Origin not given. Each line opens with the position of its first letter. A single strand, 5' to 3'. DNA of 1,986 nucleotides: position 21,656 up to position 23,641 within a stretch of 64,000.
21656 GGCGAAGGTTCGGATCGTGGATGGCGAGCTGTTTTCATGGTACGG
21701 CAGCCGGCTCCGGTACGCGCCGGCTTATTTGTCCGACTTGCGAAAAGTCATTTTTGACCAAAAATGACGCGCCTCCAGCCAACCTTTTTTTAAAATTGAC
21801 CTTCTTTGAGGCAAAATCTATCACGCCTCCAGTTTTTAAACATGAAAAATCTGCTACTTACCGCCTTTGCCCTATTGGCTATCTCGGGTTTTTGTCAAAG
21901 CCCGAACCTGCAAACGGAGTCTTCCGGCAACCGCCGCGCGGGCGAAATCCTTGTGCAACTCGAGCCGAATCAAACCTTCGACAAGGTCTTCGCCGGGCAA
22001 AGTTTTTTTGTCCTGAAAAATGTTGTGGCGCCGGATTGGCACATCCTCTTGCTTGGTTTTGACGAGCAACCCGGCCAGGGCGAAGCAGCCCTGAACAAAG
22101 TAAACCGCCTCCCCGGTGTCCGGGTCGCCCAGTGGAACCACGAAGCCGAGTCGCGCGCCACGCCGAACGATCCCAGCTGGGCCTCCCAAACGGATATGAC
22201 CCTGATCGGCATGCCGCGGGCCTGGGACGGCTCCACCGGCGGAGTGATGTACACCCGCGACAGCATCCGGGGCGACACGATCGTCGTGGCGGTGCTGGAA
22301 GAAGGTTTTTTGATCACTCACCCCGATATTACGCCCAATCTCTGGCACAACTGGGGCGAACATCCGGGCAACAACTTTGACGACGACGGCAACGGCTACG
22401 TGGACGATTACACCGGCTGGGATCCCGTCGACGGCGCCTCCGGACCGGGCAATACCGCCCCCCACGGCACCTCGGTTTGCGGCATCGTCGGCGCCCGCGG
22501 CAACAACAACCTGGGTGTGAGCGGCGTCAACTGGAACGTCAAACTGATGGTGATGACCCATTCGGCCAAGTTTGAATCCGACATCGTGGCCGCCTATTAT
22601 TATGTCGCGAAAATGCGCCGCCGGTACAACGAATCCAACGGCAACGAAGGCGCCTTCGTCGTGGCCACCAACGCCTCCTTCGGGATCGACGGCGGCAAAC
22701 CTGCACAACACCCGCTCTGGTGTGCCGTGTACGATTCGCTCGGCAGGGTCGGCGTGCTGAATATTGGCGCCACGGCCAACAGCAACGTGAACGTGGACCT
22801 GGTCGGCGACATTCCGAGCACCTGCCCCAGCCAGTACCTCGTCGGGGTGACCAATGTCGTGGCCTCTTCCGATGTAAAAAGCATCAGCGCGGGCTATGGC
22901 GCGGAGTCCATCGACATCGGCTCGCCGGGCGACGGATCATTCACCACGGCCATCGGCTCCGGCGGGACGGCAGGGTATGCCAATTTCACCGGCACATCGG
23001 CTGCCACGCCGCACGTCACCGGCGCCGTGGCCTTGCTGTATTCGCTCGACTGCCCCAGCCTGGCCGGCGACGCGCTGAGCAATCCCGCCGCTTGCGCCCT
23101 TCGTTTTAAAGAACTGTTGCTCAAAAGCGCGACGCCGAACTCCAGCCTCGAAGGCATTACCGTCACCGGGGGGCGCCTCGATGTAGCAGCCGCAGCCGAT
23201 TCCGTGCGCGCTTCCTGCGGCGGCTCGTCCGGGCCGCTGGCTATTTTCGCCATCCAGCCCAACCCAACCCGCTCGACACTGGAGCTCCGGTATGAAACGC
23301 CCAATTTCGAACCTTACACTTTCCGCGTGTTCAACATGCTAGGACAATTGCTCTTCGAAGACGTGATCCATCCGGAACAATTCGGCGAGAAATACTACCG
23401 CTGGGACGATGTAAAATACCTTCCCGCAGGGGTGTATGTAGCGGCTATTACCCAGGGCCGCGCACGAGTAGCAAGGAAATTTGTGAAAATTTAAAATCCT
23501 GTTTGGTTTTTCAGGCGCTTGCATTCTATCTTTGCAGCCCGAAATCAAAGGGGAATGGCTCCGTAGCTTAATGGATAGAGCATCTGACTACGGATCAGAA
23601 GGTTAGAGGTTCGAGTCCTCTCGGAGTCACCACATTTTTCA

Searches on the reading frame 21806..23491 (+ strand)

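Call 97: search_protein_families(library=pfam, proteins=[window:21806-23491:+], max_evalue=0.00001)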
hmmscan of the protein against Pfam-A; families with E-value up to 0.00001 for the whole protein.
window:21806-23491:+ (562 aa): 2 families
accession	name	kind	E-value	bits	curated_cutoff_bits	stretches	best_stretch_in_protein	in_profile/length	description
PF00082.27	Peptidase_S8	-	1.4e-27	97.2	21.8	1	156-444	1-275/288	Subtilase family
PF18962.6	Por_Secre_tail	-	4.3e-06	27.3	27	0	485-560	3-74/75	Secretion system C-terminal sorting domain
